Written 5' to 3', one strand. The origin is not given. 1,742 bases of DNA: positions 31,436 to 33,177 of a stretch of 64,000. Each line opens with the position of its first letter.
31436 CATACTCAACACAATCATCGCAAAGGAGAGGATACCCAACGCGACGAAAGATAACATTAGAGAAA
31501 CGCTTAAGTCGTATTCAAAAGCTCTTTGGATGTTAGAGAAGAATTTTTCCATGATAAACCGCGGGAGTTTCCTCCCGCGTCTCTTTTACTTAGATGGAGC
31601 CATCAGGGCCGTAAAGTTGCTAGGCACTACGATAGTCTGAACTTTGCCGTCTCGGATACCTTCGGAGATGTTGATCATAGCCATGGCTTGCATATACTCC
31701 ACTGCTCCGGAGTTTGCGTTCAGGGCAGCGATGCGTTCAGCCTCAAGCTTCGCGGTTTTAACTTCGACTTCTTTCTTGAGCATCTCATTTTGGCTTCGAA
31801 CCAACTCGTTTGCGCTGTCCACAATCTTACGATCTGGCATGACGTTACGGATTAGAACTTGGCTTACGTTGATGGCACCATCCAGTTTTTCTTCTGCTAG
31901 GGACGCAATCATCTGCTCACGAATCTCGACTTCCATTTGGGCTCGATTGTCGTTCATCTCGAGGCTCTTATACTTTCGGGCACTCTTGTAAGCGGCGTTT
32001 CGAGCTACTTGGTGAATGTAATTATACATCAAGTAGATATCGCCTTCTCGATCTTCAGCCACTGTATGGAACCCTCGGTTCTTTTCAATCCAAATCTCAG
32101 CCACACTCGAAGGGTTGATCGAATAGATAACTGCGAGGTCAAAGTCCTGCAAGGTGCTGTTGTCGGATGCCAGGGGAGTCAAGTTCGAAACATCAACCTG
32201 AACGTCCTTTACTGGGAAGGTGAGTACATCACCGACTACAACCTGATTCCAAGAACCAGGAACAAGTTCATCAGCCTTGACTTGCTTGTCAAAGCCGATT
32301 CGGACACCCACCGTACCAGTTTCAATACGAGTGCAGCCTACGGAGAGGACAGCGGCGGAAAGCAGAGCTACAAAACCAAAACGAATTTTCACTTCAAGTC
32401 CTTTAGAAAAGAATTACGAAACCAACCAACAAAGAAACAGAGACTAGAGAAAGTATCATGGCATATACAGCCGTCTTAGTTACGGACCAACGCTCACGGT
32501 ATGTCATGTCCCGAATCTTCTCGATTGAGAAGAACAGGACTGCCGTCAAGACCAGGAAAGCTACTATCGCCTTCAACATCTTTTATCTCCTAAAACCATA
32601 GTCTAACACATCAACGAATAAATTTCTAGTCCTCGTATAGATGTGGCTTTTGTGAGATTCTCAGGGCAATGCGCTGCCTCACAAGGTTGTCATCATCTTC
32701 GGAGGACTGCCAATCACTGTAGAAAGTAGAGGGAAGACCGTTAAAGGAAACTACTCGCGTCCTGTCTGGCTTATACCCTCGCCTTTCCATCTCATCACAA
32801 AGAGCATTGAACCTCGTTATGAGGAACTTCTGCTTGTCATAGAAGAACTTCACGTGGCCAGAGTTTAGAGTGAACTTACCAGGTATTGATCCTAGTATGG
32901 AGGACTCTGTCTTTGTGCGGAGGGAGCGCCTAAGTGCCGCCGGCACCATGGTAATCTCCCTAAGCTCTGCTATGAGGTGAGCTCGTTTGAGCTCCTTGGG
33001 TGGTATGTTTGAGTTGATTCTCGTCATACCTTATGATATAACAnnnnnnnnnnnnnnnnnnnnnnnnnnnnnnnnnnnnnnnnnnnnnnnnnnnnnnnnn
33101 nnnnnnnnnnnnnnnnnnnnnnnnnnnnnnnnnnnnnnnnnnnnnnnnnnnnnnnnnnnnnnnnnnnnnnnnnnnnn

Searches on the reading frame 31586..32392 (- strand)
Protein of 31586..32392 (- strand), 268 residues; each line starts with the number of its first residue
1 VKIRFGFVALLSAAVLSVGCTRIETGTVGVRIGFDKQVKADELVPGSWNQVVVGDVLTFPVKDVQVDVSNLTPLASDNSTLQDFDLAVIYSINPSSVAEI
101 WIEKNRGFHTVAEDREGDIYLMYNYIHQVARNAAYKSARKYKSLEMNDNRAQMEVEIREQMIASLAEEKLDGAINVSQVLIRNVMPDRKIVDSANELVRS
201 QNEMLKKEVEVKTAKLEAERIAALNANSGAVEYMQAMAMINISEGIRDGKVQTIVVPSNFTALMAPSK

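Call 44: search_protein_families(library=phrogs, proteins=[window:31586-32392:-], max_evalue=0.001)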
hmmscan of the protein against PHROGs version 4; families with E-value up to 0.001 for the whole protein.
window:31586-32392:- (268 aa): 1 family
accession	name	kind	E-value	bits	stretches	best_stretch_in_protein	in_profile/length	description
phrog_200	-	other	3.9e-29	102.9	1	2-239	81-311/379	lipoprotein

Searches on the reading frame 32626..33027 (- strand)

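Call 44: search_protein_families(library=phrogs, proteins=[window:32626-33027:-], max_evalue=0.001)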
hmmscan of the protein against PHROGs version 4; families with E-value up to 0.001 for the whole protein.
window:32626-33027:- (133 aa): 1 family
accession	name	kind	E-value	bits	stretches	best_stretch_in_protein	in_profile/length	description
phrog_1183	-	DNA, RNA and nucleotide metabolism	5e-35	121.3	1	1-132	1-134/139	endonuclease V N-glycosylase UV repair enzyme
